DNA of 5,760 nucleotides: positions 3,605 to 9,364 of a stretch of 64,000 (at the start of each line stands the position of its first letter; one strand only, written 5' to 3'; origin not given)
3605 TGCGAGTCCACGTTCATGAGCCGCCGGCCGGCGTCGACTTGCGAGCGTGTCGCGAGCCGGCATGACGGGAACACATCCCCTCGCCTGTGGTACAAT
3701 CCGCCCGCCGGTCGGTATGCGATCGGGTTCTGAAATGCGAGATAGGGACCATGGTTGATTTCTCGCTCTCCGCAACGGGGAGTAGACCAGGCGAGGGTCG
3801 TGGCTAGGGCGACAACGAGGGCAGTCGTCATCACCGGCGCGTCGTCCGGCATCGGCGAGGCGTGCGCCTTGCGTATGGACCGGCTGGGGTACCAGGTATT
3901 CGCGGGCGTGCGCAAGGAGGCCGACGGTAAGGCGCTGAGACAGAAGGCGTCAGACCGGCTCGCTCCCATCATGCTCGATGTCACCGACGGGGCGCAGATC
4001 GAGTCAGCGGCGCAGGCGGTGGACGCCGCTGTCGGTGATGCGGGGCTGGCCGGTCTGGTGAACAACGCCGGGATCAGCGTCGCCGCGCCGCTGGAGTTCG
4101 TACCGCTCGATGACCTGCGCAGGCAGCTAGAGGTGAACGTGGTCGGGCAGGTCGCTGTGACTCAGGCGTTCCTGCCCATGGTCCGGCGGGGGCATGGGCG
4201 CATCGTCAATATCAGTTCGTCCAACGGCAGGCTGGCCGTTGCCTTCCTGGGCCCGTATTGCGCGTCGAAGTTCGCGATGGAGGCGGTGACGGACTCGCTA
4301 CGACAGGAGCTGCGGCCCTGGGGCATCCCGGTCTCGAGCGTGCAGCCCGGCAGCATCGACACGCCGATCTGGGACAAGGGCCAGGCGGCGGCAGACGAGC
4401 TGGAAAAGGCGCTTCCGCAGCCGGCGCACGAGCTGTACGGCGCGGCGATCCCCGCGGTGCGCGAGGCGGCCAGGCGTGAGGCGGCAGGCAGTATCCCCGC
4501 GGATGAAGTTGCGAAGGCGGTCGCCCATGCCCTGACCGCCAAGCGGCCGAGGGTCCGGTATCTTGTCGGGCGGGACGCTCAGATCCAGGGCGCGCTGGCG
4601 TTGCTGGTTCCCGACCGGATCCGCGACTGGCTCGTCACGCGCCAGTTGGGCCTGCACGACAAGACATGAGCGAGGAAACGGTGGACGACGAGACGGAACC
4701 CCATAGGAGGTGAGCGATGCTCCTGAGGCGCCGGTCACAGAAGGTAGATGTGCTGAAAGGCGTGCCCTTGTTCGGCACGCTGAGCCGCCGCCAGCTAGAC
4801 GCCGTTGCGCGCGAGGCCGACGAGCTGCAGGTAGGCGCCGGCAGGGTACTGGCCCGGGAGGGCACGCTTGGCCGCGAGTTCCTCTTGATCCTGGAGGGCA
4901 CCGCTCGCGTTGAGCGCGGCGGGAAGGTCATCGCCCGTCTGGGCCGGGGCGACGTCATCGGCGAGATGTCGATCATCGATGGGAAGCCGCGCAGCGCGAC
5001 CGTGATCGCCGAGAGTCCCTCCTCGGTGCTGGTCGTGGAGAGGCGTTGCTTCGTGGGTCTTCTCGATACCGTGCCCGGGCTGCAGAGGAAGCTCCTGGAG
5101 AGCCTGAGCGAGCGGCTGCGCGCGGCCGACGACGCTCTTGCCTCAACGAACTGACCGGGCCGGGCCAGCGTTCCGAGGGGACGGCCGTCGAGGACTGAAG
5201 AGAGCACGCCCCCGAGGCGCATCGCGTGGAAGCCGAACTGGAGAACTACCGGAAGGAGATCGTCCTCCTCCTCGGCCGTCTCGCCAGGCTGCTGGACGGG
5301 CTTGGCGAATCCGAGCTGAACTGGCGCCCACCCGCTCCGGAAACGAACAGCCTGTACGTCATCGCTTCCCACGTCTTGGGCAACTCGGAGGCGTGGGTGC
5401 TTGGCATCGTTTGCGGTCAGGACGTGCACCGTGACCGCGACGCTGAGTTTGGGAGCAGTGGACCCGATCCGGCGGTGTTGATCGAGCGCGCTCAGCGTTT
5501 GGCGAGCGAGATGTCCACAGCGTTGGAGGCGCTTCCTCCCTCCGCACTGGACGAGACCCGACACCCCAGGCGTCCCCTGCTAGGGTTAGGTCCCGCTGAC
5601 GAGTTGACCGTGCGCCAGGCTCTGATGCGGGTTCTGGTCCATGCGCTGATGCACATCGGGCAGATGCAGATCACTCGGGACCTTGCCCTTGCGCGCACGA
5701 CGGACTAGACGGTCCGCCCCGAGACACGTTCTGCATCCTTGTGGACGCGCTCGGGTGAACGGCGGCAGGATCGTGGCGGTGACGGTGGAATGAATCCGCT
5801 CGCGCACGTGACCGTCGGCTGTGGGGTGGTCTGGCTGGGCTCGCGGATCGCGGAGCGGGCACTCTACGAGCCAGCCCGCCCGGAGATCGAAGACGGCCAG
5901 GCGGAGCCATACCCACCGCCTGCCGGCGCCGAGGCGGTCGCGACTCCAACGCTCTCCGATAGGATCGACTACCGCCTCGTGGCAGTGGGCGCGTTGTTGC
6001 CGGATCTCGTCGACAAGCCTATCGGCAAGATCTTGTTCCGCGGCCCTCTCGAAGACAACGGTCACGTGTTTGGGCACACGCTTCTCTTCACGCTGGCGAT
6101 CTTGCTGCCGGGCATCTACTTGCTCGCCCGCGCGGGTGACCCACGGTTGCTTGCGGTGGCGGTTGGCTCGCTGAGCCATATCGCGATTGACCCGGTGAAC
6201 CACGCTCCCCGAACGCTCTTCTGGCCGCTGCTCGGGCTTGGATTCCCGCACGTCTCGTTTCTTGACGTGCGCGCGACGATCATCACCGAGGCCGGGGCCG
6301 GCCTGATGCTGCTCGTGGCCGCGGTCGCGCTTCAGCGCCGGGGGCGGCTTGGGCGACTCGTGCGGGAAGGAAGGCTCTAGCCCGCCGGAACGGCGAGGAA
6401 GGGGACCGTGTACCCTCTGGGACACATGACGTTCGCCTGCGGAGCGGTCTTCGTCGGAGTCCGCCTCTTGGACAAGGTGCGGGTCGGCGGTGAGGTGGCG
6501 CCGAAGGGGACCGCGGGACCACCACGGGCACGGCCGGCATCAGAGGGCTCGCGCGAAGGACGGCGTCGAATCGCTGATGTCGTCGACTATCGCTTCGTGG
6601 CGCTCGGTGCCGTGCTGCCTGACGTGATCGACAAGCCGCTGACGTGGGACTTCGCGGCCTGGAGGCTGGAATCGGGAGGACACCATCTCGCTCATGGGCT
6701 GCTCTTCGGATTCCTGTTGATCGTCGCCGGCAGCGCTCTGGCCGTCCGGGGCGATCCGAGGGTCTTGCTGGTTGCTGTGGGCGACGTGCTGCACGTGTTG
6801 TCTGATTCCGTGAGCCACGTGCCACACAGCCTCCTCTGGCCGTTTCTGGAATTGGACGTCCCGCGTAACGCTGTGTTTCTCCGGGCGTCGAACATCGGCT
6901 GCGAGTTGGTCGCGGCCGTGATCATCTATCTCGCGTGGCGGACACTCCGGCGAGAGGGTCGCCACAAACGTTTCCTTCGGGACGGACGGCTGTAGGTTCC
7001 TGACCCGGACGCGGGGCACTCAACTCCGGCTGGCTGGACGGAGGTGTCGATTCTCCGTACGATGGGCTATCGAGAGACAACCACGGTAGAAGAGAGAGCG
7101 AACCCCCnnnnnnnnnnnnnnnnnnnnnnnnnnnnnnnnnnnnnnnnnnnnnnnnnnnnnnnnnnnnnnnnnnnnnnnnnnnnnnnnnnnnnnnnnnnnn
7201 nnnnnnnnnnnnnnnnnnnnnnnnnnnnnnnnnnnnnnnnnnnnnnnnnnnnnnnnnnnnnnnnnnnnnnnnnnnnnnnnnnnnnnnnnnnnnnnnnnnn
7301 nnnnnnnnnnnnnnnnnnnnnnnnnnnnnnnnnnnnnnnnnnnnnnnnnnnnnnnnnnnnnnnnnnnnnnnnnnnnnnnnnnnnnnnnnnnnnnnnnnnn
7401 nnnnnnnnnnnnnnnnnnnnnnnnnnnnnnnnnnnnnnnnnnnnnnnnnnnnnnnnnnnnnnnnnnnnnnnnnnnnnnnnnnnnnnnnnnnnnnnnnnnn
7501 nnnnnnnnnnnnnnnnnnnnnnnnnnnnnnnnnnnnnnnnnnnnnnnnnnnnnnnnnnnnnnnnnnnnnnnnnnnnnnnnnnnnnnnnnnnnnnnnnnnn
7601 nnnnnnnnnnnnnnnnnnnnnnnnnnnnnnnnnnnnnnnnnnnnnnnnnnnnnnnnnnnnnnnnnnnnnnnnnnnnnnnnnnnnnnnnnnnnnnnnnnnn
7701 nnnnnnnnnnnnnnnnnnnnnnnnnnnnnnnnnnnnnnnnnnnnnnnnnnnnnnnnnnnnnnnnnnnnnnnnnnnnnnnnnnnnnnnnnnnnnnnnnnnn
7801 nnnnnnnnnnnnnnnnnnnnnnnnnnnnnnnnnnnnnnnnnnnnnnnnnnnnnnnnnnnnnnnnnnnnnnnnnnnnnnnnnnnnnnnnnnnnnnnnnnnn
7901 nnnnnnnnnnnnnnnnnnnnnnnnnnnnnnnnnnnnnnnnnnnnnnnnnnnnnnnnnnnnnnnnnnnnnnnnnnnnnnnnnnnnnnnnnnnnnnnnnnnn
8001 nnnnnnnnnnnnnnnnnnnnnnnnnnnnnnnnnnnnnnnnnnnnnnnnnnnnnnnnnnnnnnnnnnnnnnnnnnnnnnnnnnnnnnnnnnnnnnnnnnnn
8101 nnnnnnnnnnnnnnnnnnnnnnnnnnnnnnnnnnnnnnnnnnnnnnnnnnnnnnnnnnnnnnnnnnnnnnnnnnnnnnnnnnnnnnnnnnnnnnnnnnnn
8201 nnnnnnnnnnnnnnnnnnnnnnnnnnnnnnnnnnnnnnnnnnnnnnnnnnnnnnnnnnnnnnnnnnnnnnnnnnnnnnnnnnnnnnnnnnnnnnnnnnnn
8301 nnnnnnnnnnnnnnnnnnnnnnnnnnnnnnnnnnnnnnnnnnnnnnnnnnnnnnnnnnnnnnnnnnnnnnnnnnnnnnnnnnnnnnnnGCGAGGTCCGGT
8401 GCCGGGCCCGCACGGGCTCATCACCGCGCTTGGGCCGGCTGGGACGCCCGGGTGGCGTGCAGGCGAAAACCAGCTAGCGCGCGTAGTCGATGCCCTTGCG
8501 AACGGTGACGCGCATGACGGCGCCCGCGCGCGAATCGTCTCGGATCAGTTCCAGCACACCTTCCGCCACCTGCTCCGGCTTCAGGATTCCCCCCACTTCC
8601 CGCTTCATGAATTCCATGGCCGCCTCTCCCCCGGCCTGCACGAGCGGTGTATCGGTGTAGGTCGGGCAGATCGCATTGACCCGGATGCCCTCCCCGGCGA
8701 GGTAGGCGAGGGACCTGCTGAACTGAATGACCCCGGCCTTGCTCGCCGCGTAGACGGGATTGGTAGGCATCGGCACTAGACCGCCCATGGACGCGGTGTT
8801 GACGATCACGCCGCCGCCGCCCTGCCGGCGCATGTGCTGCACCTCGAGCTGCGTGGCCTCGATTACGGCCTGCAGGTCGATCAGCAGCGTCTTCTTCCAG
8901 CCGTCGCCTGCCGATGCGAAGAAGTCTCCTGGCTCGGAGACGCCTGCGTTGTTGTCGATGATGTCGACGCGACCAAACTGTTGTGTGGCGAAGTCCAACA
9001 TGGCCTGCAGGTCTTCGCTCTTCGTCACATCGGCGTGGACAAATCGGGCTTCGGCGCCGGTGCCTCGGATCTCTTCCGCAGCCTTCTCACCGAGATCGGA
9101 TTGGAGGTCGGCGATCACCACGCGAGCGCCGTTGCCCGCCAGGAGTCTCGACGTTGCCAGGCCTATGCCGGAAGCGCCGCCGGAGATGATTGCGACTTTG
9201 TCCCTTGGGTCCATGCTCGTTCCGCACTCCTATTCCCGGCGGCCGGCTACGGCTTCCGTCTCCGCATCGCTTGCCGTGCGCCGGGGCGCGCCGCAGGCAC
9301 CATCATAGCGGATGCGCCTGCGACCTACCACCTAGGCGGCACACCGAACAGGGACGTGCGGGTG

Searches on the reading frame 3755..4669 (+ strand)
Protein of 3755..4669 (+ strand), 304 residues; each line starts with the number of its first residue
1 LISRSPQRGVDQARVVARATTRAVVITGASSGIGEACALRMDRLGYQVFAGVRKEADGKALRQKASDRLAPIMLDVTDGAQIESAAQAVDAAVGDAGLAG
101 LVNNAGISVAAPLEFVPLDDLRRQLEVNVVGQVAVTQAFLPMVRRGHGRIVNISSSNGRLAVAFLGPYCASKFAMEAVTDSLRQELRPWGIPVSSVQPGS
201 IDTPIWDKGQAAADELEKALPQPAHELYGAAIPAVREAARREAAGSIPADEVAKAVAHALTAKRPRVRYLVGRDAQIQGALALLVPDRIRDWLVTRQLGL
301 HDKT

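Call 38: search_protein_families(library=pfam, proteins=[window:3755-4669:+], max_evalue=0.0001)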
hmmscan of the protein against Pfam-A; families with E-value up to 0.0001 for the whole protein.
window:3755-4669:+ (304 aa): 4 families
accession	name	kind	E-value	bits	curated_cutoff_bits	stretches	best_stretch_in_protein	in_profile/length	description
PF00106.31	adh_short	-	3.4e-46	157.6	26.6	1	23-208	2-189/195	short chain dehydrogenase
PF13561.12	adh_short_C2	-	9.1e-33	114.2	27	1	28-219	1-193/236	Enoyl-(Acyl carrier protein) reductase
PF08659.16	KR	-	1.1e-07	32.4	22.6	1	24-199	3-176/180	KR domain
PF08643.16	DUF1776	-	2.2e-07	31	25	1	32-287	15-290/294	Fungal family of unknown function (DUF1776)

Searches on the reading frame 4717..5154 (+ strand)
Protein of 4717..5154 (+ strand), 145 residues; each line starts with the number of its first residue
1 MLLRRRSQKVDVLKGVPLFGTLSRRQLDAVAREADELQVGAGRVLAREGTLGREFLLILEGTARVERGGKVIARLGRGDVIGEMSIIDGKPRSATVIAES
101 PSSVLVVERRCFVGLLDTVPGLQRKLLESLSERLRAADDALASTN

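Call 38: search_protein_families(library=pfam, proteins=[window:4717-5154:+], max_evalue=0.0001)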
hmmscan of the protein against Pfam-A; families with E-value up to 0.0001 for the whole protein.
window:4717-5154:+ (145 aa): 1 family
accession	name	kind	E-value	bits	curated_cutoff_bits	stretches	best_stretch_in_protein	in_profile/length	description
PF00027.35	cNMP_binding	-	6.4e-18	65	27.5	1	38-117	3-87/89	Cyclic nucleotide-binding domain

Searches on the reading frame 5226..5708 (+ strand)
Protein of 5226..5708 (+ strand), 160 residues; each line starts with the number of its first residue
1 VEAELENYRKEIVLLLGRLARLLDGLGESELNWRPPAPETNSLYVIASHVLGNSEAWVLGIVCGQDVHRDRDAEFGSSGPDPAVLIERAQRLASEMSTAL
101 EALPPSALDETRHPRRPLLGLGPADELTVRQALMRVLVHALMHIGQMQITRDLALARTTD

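Call 38: search_protein_families(library=pfam, proteins=[window:5226-5708:+], max_evalue=0.0001)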
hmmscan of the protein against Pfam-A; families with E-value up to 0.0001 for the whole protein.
window:5226-5708:+ (160 aa): 3 families
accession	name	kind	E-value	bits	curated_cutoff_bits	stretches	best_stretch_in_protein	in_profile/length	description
PF12867.12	DinB_2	-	5.3e-13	50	24.8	1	18-147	8-128/128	DinB superfamily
PF04978.18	MST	-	4.7e-10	40.5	27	1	18-153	12-146/149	Mycothiol-S-transferase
PF07609.16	DUF1572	-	8.3e-09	35.8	23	1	12-147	14-142/163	Protein of unknown function (DUF1572)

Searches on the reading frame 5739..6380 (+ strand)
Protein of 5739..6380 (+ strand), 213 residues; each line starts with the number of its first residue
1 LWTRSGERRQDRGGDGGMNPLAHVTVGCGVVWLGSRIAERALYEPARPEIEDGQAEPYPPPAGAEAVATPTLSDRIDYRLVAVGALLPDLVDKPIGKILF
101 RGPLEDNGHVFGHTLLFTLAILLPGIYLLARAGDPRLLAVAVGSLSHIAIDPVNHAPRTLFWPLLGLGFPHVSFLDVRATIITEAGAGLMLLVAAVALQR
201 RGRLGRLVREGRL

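Call 38: search_protein_families(library=pfam, proteins=[window:5739-6380:+], max_evalue=0.0001)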
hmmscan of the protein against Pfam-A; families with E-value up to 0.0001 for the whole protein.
window:5739-6380:+ (213 aa): 1 family
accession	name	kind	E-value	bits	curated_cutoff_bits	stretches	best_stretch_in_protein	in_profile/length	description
PF04307.19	YdjM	-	2.3e-12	47.2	29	1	69-174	19-133/176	YdjM inner membrane protein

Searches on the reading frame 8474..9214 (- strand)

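Call 38: search_protein_families(library=pfam, proteins=[window:8474-9214:-], max_evalue=0.0001)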
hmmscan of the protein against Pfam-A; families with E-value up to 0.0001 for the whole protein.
window:8474-9214:- (246 aa): 4 families
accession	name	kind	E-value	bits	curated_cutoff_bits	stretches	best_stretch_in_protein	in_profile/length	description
PF00106.31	adh_short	-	3.6e-51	173.9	26.6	1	6-194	1-189/195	short chain dehydrogenase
PF13561.12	adh_short_C2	-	1.8e-46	159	27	1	14-230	3-223/236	Enoyl-(Acyl carrier protein) reductase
PF08659.16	KR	-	2.5e-10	41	22.6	1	9-160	4-154/180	KR domain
PF01370.27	Epimerase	-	6.3e-05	22.9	20.9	1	9-164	2-151/240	NAD dependent epimerase/dehydratase family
